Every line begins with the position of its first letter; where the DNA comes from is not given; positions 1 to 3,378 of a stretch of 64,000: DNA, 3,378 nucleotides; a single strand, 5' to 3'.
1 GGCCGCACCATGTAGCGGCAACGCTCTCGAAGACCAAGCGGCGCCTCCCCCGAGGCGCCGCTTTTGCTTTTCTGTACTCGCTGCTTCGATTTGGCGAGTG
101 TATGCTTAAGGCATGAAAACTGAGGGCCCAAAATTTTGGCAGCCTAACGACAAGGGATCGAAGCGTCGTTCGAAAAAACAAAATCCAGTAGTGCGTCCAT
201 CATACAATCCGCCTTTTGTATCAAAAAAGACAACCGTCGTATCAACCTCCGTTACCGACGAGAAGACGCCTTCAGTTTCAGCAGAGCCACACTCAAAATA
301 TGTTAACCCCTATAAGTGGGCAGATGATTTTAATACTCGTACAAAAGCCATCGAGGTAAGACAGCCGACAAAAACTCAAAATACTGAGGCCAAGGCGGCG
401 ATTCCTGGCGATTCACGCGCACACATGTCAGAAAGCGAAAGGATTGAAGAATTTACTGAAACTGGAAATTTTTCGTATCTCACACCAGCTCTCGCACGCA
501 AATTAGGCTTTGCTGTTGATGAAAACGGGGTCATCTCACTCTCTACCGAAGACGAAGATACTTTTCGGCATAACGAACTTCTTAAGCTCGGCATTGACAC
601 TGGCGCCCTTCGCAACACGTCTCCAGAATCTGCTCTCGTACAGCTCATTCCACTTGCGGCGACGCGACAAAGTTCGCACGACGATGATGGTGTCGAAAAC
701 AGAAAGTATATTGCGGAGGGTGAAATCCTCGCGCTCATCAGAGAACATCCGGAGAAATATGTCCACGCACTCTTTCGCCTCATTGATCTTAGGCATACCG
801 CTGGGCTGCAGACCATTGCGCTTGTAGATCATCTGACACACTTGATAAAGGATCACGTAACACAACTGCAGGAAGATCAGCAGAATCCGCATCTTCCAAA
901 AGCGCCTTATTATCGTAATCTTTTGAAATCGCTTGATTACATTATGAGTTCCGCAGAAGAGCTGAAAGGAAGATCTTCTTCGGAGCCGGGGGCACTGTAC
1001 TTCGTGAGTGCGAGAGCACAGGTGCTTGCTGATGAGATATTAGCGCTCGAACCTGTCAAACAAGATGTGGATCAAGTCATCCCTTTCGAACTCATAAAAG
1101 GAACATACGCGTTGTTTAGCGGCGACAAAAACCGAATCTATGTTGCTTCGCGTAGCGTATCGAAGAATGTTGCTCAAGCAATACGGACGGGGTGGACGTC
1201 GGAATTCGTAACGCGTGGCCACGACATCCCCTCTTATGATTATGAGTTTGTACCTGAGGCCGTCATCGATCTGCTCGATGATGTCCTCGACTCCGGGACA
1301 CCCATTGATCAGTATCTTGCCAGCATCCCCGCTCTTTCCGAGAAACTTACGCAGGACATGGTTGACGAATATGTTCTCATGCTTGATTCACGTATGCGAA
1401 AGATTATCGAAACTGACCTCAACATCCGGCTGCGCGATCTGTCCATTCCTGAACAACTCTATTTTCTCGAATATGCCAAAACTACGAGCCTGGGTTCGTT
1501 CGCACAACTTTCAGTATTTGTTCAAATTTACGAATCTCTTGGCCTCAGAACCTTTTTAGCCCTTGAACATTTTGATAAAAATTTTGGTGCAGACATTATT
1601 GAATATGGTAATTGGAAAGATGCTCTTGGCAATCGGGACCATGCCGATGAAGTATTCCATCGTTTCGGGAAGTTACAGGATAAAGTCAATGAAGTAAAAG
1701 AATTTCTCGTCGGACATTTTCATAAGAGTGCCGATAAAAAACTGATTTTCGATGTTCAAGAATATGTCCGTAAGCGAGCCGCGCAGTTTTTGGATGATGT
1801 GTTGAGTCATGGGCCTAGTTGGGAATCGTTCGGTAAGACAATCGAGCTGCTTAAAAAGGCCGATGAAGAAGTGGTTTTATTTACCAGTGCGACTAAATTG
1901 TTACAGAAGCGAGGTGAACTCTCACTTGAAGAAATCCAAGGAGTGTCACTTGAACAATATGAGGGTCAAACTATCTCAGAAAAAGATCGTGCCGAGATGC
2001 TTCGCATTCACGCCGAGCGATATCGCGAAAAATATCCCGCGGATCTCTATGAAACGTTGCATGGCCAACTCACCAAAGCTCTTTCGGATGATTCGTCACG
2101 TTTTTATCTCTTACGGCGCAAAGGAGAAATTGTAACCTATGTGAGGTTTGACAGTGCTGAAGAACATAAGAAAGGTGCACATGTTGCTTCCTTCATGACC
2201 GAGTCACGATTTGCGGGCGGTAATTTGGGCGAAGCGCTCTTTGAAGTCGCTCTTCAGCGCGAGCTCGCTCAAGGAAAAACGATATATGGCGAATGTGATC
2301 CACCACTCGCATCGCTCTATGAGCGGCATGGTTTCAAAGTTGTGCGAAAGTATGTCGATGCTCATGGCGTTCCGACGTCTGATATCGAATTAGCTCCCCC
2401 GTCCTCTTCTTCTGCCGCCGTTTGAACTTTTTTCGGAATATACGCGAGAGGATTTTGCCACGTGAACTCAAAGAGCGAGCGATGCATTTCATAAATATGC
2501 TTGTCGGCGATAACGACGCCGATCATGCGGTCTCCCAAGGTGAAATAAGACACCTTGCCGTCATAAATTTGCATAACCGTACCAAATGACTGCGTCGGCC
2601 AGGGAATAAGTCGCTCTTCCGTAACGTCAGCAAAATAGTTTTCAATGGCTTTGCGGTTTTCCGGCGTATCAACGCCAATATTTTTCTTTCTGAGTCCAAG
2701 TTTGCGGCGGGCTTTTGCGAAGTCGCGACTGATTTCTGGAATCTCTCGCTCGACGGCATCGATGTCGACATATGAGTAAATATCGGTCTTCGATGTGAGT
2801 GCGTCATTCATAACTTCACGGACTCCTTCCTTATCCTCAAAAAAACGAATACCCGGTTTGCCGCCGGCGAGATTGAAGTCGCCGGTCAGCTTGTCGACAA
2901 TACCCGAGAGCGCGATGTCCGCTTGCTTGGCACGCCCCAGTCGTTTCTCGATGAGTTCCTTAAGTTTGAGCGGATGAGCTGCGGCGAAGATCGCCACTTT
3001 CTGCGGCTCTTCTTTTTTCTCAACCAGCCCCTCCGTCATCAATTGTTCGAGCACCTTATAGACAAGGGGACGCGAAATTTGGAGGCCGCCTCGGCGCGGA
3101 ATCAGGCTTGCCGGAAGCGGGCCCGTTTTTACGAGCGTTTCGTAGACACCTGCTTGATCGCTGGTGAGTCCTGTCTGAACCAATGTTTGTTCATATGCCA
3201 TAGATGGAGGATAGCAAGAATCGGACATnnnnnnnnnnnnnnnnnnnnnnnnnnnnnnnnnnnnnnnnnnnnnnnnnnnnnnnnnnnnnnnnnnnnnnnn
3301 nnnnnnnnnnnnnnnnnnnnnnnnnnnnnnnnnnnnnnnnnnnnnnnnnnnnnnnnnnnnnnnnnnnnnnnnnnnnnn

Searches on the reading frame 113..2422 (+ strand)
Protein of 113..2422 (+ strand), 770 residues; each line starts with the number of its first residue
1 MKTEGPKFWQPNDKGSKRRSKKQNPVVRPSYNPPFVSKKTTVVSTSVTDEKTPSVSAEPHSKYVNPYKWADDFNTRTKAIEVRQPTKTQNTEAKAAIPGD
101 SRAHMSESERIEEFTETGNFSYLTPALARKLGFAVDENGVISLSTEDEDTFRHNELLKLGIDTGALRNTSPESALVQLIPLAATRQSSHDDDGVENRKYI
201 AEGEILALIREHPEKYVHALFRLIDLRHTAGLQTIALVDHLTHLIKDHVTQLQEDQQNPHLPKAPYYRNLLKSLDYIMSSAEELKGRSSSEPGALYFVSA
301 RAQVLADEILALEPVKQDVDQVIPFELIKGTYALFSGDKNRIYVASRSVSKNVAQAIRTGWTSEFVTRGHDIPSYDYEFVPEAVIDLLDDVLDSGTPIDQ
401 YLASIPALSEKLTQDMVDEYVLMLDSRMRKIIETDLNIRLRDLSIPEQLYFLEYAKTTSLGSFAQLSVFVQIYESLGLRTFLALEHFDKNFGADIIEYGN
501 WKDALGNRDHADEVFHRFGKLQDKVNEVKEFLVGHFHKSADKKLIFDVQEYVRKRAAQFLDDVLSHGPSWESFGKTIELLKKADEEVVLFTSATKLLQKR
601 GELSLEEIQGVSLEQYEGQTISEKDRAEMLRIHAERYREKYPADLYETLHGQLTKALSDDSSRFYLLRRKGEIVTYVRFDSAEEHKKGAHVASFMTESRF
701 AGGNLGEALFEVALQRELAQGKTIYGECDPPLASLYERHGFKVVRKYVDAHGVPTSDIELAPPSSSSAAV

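Call 7: search_protein_families(library=pfam, proteins=[window:113-2422:+], max_evalue=1)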
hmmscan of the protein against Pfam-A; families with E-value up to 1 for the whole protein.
window:113-2422:+ (770 aa): 4 families
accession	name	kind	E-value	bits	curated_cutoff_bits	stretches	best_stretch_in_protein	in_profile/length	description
PF00583.31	Acetyltransf_1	-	3.5e-06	27.7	20.7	1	628-741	3-116/116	Acetyltransferase (GNAT) family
PF13673.13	Acetyltransf_10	-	1.4e-05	25.5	23.6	1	651-756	20-122/128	Acetyltransferase (GNAT) domain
PF13508.13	Acetyltransf_7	-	3.6e-05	24.5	27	1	661-743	2-84/84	Acetyltransferase (GNAT) domain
PF20515.4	2OG-FeII_Oxy_6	-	0.1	13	27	0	66-152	33-116/211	Tet-like 2OG-Fe(II) oxygenase superfamily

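Call 8: search_protein_families(library=padloc, proteins=[window:113-2422:+], max_evalue=1)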
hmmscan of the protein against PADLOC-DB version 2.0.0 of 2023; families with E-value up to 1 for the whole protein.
window:113-2422:+ (770 aa): 0 families

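Call 70: search_protein_families(library=padloc, alignment_id=A7, max_evalue=0.00001)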
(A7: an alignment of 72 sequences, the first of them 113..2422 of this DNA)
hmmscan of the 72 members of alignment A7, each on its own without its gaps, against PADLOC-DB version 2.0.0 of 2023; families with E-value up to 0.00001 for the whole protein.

A. member 1, window:113-2422:+ (770 aa): 0 families

B. families by the number of members that match (of 72 scanned): 23 families
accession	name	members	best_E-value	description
PDLC04140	mad8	2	4.3e-14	mads_8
PDLC02196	IetA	1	1.4e-36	-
PDLC02195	IetA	1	3.8e-30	-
PDLC04232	IetA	1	2e-28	-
PDLC02905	pVip-kinase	1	8.7e-25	Viperin-kinase fusion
PDLC03854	LmuA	1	1.2e-21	-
PDLC03805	RTasMBL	1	9.9e-18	DRT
PDLC04231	IetA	1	3.2e-17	-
PDLC02158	Avs1a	1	1.5e-12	-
PDLC01770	Cas3g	1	8.7e-12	-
PDLC02911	VakA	1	9.9e-12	-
PDLC00914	TRIP13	1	2e-11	TRIP13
PDLC04676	PDC-M48B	1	6.7e-10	-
PDLC00915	TRIP13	1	1.1e-09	TRIP13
PDLC02707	PbeA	1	1.7e-08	PbeA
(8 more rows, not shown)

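Call 98: search_protein_families(library=ncbifam, proteins=[window:113-2422:+], max_evalue=0.01)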
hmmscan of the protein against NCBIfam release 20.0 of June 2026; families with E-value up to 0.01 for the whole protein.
window:113-2422:+ (770 aa): 0 families

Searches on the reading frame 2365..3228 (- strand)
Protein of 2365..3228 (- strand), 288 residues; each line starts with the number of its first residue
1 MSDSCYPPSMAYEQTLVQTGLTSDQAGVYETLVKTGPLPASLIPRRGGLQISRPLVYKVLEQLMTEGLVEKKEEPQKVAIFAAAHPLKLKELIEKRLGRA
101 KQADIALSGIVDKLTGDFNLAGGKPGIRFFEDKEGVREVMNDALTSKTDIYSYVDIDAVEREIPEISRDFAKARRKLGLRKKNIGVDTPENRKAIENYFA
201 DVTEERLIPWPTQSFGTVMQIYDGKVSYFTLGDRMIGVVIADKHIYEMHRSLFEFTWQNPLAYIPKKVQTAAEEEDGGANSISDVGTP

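Call 7: search_protein_families(library=pfam, proteins=[window:2365-3228:-], max_evalue=1)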
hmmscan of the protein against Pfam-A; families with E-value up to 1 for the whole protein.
window:2365-3228:- (288 aa): 4 families
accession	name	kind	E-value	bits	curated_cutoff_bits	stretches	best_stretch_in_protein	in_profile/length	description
PF01978.25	TrmB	-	1.6e-10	41.1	25.6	1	19-85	4-66/68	Sugar-specific transcriptional regulator TrmB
PF03551.20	PadR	-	0.14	12.6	27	1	48-76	25-54/75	Transcriptional regulator PadR-like family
PF01475.25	FUR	-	0.21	12.1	23.1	1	50-99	40-89/121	Ferric uptake regulator family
PF21100.3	MCM_C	-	0.22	11.8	27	1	46-73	31-57/64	MCM protein C-terminal winged helix-turn-helix domain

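Call 98: search_protein_families(library=ncbifam, proteins=[window:2365-3201:-], max_evalue=0.01)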
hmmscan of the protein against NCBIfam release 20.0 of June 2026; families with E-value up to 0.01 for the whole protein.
window:2365-3201:- (279 aa): 1 family
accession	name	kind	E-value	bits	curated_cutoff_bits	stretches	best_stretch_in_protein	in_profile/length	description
TIGR01884.1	cas_HTH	subfamily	0.0019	17.6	60.2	0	9-68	137-195/202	CRISPR-associated CARF protein Csa3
